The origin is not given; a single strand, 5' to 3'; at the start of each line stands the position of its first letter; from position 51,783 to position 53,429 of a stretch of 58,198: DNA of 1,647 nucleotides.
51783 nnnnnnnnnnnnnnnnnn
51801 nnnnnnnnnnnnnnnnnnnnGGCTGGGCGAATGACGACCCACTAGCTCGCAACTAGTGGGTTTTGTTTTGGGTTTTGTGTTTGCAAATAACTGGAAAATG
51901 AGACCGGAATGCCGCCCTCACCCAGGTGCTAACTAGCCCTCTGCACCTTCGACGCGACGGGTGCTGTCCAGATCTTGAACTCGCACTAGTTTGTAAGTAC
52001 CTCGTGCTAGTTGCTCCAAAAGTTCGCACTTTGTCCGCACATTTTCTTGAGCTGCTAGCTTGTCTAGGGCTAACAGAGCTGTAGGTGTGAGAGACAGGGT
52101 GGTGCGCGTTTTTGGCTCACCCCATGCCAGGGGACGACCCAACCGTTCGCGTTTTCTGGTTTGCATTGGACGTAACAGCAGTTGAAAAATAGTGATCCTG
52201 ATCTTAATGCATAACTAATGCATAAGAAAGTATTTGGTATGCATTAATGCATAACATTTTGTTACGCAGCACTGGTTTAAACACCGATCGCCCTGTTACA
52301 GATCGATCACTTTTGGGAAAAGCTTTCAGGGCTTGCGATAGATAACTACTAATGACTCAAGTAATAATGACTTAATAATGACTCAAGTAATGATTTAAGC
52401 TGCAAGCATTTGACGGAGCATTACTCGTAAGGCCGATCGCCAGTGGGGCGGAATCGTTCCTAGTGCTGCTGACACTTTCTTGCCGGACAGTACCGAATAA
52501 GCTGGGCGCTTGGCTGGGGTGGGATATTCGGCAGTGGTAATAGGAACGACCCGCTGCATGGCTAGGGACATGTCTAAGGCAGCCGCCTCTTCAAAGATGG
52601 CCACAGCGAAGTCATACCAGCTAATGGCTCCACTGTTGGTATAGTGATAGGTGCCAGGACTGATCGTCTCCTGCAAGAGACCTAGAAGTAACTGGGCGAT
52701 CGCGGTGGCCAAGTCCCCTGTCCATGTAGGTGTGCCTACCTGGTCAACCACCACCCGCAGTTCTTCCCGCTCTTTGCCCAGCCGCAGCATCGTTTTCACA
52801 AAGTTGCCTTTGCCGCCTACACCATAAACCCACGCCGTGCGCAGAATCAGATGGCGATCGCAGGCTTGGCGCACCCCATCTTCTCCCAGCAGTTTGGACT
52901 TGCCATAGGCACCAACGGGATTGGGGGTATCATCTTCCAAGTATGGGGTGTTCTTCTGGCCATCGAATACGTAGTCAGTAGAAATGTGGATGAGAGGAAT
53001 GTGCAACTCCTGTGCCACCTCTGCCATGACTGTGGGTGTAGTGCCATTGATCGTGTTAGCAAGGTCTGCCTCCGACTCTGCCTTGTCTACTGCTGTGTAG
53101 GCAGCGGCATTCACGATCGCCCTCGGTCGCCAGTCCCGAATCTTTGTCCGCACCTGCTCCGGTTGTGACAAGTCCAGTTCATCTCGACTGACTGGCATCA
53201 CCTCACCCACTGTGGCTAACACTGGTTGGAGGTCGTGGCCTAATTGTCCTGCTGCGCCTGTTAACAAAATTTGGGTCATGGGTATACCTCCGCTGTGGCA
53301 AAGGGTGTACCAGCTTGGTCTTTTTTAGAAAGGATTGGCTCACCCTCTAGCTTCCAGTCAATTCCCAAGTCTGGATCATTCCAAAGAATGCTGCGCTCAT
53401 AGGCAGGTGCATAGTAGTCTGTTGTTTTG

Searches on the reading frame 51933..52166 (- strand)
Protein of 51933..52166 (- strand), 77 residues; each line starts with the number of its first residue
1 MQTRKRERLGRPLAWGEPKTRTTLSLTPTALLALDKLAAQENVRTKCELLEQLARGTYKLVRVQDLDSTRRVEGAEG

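Call 7: search_protein_families(library=pfam, proteins=[window:51933-52166:-], max_evalue=0.01)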
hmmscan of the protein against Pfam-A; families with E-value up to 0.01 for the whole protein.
window:51933-52166:- (77 aa): 0 families

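Call 14: find_encoding_contigs(protein=window:51933-52166:-, flank=5000)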
Protein window:51933-52166:- (77 aa): 2 contigs read that carry it; 1 place shown.
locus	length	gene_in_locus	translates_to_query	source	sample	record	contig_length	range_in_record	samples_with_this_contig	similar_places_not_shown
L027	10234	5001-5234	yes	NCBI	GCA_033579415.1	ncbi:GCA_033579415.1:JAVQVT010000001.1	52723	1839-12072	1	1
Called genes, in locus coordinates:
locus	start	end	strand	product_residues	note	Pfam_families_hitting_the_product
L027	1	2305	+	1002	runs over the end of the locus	PF00550:PP-binding, PF00975:Thioesterase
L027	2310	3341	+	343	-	PF13641:Glyco_tranf_2_3, PF00535:Glycos_transf_2, PF13632:Glyco_trans_2_3 (weak)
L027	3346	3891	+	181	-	PF00908:dTDP_sugar_isom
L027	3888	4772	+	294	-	PF01370:Epimerase, PF04321:RmlD_sub_bind, PF16363:GDP_Man_Dehyd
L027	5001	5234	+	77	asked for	-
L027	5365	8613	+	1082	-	PF13148:DUF3987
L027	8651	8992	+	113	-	-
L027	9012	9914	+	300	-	PF05685:Uma2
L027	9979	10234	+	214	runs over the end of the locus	PF00132:Hexapep, PF14602:Hexapep_2 (weak)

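Call 32: find_homologous_proteins(query=window:51933-52166:-, max_evalue=0.001)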
Query window:51933-52166:- (77 aa): 2 proteins with E <= 0.001 among 6 candidates.
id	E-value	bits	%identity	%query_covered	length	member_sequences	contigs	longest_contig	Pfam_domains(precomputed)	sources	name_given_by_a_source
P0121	8.2e-37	141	91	100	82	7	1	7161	-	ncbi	-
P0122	3.4e-35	136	87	100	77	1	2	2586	-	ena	-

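Call 33: find_encoding_contigs(protein=P0122, flank=4000, max_places=6)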
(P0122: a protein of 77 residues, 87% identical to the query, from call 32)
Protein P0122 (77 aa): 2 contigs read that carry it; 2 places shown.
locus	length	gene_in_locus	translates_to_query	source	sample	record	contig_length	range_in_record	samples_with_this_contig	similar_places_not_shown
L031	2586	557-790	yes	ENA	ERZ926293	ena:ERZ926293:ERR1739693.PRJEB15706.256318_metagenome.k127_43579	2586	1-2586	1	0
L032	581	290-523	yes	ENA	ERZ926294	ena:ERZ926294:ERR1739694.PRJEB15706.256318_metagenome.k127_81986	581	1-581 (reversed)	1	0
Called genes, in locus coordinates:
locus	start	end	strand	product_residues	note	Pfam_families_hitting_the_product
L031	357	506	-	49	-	-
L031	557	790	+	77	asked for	-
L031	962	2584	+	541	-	?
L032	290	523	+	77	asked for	-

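Call 34: list_cluster_members(proteins=[P0121, P0122])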
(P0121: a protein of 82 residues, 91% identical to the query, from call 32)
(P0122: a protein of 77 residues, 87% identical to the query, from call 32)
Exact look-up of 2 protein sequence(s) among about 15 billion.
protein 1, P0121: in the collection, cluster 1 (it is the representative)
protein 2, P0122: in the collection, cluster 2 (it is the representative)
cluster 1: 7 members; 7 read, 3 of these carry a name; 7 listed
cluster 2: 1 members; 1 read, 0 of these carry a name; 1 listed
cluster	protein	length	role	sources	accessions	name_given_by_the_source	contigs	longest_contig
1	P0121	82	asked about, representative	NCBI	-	-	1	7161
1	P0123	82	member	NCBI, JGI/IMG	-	hypothetical protein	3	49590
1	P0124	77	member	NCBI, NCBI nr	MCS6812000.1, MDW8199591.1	MAG: CopG family transcriptional regulator [Cyanobacteria bacterium] | CopG family transcriptional regulator [Cyanobacteriota bacterium]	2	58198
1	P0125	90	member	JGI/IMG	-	hypothetical protein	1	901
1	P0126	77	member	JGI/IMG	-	-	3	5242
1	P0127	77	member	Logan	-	-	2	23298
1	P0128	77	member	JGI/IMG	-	-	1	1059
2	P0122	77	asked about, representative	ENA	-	-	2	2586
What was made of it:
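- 51933..52166 (-): 77-aa probable ribbon-helix-helix (CopG-like) gene upstream of rep. It is likely co-transcribed with rep. NCBI name 'CopG family transcriptional regulator' (call 34).
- On Dual Cop-protein plus antisense RNA control (pMV158, R1): NCBI names it CopG family (call 34).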

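Call 35: find_encoding_contigs(protein=P0126, flank=3000, max_places=6)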
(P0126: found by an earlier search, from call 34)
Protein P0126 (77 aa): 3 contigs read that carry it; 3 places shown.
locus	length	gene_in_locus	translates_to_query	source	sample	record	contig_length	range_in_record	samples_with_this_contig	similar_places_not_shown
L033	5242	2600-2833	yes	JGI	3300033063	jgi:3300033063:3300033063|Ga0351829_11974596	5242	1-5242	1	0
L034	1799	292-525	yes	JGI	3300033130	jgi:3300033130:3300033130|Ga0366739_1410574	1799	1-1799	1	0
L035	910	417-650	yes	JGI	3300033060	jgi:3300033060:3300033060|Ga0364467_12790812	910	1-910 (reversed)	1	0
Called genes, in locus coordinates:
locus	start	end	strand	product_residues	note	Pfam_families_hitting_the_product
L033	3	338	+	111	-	?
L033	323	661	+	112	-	PF08869:XisI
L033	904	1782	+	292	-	-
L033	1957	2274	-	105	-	-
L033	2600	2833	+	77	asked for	-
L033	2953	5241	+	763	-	?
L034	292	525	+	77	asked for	-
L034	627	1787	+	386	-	-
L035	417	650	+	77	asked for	-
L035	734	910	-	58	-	?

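Call 36: find_encoding_contigs(protein=P0123, flank=3000, max_places=6)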
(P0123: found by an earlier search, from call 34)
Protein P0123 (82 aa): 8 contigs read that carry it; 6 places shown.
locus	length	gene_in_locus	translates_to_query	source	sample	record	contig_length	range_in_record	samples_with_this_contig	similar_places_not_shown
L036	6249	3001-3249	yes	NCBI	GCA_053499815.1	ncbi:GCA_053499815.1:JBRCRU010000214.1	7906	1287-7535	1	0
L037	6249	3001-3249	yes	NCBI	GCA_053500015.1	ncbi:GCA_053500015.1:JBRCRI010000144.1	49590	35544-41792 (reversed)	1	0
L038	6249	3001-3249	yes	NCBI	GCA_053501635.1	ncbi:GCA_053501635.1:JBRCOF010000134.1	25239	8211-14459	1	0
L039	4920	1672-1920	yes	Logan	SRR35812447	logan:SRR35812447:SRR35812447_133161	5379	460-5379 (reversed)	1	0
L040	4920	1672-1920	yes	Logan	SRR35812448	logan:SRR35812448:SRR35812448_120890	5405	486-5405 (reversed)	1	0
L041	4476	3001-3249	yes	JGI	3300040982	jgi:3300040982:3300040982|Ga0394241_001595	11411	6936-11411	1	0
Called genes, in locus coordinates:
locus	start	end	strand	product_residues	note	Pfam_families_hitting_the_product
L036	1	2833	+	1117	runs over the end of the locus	PF01839:FG-GAP (faint), PF01436:NHL (faint), PF13449:Phytase-like (faint), PF13448:DUF4114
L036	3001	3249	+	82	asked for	-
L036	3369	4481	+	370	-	-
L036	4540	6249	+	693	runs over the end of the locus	?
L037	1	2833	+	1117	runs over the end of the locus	PF01839:FG-GAP (faint), PF01436:NHL (faint), PF13449:Phytase-like (faint), PF13448:DUF4114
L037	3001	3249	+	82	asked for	-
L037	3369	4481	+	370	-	-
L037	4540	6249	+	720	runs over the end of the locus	PF13148:DUF3987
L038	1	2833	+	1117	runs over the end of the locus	PF01839:FG-GAP (faint), PF01436:NHL (faint), PF13449:Phytase-like (faint), PF13448:DUF4114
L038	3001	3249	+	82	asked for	-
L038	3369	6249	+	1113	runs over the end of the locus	PF13148:DUF3987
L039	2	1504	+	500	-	?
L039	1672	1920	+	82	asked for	-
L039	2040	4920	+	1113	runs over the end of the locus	?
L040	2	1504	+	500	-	?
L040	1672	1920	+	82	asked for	-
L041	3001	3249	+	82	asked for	-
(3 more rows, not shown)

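Call 37: find_encoding_contigs(protein=P0128, flank=3000, max_places=6)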
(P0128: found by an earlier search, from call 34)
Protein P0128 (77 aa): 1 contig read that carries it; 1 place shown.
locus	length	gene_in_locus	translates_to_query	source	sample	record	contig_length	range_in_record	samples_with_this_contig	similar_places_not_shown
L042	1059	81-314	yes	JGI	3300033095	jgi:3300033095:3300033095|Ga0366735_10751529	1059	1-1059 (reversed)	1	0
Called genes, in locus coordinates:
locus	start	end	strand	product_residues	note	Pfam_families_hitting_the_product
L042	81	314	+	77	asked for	-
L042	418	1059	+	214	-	?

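Call 38: find_encoding_contigs(protein=P0125, flank=3000, max_places=6)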
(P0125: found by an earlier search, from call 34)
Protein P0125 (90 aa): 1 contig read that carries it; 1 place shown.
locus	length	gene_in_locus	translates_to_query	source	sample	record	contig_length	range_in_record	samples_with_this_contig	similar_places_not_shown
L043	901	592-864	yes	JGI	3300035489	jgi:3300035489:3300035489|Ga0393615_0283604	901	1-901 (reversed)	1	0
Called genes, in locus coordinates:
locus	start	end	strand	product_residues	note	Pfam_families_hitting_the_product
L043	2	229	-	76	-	?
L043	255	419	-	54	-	-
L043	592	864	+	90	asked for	-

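Call 46: search_protein_families(library=ncbifam, proteins=[window:51933-52166:-], max_evalue=1)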
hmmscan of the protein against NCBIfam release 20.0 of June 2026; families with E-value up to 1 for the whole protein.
window:51933-52166:- (77 aa): 0 families

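Call 47: search_protein_families(library=pfam, proteins=[window:51933-52166:-], max_evalue=10)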
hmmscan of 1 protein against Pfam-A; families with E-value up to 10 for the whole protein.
window:51933-52166:- (77 aa): 1 family
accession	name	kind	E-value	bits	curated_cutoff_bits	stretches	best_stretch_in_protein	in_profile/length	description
PF01402.27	RHH_1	-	0.01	16.2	20.5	1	21-55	1-34/39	Ribbon-helix-helix protein, copG family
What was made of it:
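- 51933..52166 (-): Pfam RHH_1 E = 0.01, below cutoff (call 47).
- On Dual Cop-protein plus antisense RNA control (pMV158, R1): Pfam RHH_1 gives E = 0.01, 16.2 bits against a cutoff of 20.5 (call 47).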

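Call 59: predict_structure(alignment_id=A3)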
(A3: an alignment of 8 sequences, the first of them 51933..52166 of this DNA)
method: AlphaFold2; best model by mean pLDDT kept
length: 77 residues; sequences in the alignment: 8
mean_pLDDT: 53.2   pTM: 0.31
mean pLDDT of the five models: 53.2, 51.9, 50.1, 47.2, 47.1
residues with pLDDT >= 90: 0; 70-90: 11; 50-70: 28; < 50: 38
segments of 3 or more residues with pLDDT < 50: 1-22, 62-77
pLDDT, mean of each block of 10 residues (from residue 1): 41 42 60 72 66 61 41 36
secondary structure, 60 per line:
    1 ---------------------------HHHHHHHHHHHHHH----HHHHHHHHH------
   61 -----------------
elements in order: H28-41 H46-54
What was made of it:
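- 51933..52166 (-): Predicted helices at 28-41 and 46-54 after a TTLSLT segment (call 59, low confidence).
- Tried and rejected: The AlphaFold2 monomer had pLDDT 53, too poor for a fold search (call 59).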

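Call 60: search_solved_structures(query=A3, max_evalue=10)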
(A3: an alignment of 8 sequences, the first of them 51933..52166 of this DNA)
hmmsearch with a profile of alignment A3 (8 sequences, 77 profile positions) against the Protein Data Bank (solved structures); distinct sequences matched with E-value up to 10: 0.
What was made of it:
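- On Dual Cop-protein plus antisense RNA control (pMV158, R1): The AlphaFold2 monomer is low confidence (call 59) and there is no PDB hit (call 60).
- Tried and rejected: A PDB profile search found nothing (call 60).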

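Call 73: search_protein_families(library=phrogs, proteins=[window:51933-52166:-], max_evalue=0.01)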
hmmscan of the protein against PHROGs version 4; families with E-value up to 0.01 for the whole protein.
window:51933-52166:- (77 aa): 0 families

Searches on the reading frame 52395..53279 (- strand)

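Call 7: search_protein_families(library=pfam, proteins=[window:52395-53279:-], max_evalue=0.01)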
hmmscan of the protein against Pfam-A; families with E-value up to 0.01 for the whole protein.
window:52395-53279:- (294 aa): 5 families
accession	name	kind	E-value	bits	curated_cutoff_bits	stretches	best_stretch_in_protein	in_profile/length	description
PF04321.23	RmlD_sub_bind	-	1.6e-108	362.6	27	1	3-291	2-285/287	RmlD substrate binding domain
PF01370.27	Epimerase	-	1.2e-17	64.6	20.9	1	4-176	1-201/240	NAD dependent epimerase/dehydratase family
PF16363.11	GDP_Man_Dehyd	-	2.5e-09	37.5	27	1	35-138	59-166/332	GDP-mannose 4,6 dehydratase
PF07993.18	NAD_binding_4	-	0.00015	21.5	20.1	1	53-154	90-210/258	Male sterility protein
PF02719.21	Polysacc_synt_2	-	0.00089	19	20.2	0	36-103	62-130/293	Polysaccharide biosynthesis protein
